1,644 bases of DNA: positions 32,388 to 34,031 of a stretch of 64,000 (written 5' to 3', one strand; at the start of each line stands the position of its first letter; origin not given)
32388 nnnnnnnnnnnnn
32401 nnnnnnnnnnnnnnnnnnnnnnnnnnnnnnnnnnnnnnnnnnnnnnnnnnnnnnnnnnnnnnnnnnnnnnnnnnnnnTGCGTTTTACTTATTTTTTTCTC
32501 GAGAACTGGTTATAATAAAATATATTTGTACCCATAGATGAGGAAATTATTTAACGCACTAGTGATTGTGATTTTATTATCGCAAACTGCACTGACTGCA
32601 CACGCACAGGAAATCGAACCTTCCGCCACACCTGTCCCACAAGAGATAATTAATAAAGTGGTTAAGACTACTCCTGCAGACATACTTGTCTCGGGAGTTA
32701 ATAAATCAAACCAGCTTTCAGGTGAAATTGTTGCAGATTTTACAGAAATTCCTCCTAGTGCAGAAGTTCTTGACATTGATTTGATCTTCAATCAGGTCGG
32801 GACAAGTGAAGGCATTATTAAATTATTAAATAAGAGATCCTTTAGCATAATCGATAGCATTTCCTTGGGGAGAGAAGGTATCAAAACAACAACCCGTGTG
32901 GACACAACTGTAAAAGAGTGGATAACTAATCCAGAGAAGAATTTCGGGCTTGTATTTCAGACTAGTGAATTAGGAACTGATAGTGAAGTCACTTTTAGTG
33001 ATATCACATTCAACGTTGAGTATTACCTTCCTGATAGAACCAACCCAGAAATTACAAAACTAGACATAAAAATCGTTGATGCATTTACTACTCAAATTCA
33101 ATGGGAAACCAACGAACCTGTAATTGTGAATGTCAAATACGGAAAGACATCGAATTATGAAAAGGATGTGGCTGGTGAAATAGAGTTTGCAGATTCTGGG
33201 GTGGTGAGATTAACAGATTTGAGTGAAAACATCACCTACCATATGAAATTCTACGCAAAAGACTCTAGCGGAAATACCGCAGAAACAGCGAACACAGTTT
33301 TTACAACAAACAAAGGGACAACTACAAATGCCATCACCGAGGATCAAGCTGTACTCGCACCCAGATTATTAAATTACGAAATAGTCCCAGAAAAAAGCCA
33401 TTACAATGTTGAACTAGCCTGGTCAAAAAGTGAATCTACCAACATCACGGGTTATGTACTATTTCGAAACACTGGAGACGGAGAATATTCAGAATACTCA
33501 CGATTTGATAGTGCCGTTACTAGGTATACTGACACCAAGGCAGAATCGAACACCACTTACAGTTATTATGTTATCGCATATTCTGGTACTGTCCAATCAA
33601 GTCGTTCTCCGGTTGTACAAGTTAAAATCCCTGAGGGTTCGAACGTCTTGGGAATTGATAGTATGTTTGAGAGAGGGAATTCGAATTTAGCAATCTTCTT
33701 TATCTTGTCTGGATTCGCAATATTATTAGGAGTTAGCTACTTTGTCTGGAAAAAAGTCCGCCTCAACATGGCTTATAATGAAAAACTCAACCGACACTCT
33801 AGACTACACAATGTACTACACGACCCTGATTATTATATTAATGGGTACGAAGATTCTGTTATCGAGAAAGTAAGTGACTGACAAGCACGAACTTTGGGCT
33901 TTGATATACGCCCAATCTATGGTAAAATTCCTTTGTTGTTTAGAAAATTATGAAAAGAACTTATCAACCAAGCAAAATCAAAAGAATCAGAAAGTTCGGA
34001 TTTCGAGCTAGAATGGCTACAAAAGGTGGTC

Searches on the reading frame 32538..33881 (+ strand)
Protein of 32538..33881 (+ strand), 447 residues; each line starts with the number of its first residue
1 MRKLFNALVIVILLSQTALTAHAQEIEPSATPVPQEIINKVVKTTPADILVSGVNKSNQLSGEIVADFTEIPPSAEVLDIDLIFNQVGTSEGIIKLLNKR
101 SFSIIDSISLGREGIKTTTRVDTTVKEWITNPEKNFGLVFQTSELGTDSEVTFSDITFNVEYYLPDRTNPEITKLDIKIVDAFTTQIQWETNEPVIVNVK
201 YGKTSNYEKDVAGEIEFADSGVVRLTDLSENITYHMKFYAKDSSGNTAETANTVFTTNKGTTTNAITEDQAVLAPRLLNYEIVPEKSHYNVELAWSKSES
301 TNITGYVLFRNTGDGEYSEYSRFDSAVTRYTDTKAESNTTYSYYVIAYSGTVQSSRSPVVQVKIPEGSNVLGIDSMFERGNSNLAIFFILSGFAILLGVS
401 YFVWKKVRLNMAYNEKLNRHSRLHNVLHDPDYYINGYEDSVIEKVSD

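Call 44: search_protein_families(library=pfam, proteins=[window:32538-33881:+], max_evalue=0.1)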
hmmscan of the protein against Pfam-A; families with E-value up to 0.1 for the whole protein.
window:32538-33881:+ (447 aa): 2 families
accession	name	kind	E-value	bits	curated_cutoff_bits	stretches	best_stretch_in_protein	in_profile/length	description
PF00041.27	fn3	-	5.4e-06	27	25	1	276-362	4-83/84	Fibronectin type III domain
PF25059.1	FN3_DSCAM-DSCAML_C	-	0.098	13.4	39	0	199-262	25-86/89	DSCAM/DSCAML C-terminal Fn3-like domain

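Call 47: search_protein_families(library=ncbifam, proteins=[window:32538-33881:+], max_evalue=1)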
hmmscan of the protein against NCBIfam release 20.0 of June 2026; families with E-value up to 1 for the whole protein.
window:32538-33881:+ (447 aa): 1 family
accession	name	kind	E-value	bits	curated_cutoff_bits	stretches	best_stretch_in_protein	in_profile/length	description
NF045522.1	MXAN_2561_fam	equivalog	0.0024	17.4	150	1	193-255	195-255/304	MXAN_2561 family MXYO-CTERM-anchored protein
